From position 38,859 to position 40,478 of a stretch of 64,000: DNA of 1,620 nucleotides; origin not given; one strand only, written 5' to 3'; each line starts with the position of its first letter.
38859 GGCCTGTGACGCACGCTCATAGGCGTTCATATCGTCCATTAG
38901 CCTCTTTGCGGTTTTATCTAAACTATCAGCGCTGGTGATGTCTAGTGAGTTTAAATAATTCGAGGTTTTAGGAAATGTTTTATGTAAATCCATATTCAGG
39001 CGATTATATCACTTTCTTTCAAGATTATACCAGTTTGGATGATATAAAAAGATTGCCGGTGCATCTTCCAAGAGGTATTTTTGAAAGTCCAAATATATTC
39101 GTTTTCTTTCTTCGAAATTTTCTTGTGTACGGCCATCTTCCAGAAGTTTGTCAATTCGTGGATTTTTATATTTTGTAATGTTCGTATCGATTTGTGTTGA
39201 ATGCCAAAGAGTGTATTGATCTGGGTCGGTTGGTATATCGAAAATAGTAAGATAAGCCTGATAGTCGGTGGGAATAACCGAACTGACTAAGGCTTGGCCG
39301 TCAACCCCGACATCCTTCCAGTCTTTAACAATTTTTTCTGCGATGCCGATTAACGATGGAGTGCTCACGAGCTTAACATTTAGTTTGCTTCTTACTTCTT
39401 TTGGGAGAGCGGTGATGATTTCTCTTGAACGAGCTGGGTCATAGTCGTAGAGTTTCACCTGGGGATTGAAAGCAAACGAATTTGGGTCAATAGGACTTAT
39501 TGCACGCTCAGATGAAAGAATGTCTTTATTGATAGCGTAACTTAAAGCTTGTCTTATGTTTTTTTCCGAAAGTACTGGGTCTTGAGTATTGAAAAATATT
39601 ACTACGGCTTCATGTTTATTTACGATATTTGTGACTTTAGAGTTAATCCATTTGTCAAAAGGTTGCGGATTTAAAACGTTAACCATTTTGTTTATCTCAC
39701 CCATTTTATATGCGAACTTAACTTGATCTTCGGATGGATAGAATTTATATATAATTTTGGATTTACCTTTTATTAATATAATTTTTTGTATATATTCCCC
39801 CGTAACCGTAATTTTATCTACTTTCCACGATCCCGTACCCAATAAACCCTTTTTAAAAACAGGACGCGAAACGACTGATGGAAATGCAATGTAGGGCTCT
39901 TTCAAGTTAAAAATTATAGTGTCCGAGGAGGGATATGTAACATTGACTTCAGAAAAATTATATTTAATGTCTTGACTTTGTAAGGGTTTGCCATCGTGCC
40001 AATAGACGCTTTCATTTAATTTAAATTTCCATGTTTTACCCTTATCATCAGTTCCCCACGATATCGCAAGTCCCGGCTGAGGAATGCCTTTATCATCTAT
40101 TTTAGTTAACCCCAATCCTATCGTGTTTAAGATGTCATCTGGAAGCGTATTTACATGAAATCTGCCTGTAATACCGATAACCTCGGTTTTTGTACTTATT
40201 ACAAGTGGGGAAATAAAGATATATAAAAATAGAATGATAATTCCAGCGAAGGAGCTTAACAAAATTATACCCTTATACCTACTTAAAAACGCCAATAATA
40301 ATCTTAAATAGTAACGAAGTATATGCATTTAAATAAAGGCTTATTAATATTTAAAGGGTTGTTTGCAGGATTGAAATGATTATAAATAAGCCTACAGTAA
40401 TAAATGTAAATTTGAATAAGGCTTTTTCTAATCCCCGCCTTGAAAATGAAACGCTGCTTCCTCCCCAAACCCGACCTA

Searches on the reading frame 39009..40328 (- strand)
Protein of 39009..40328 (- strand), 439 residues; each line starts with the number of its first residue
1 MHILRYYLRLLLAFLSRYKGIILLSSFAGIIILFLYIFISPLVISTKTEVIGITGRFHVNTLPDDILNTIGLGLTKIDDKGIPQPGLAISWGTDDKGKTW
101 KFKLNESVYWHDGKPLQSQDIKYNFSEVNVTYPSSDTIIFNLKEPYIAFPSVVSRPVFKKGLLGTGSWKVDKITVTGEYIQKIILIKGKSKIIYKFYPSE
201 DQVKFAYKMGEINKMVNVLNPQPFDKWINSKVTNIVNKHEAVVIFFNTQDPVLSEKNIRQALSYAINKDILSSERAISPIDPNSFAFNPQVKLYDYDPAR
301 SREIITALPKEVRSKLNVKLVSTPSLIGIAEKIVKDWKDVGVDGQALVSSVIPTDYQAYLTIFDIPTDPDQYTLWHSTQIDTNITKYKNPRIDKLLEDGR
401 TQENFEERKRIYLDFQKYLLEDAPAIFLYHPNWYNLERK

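Call 37: find_encoding_contigs(protein=window:39009-40328:-, flank=3000, max_places=8)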
Protein window:39009-40328:- (439 aa): 24 contigs read that carry it; 2 places shown.
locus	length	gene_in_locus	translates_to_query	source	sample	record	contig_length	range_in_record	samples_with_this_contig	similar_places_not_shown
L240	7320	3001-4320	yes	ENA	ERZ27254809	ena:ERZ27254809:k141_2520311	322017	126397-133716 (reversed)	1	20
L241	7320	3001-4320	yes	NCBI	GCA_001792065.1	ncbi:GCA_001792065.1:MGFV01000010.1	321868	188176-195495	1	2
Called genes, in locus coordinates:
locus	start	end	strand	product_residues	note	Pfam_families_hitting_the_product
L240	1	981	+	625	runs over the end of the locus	PF01841:Transglut_core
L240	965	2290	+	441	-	PF01541:GIY-YIG (weak), PF27096:UvrC_M, PF02151:UVR (weak), PF08459:UvrC_RNaseH_dom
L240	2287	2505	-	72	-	-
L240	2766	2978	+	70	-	PF03840:SecG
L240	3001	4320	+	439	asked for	PF00496:SBP_bac_5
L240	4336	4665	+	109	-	-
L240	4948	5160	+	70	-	-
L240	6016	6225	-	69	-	-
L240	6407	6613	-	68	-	-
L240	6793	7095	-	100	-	-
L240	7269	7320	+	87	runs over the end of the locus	-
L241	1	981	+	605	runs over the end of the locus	PF01841:Transglut_core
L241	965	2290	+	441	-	PF01541:GIY-YIG (weak), PF27096:UvrC_M, PF02151:UVR (weak), PF08459:UvrC_RNaseH_dom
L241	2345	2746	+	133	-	PF04020:Phage_holin_4_2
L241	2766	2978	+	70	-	PF03840:SecG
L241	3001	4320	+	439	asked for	PF00496:SBP_bac_5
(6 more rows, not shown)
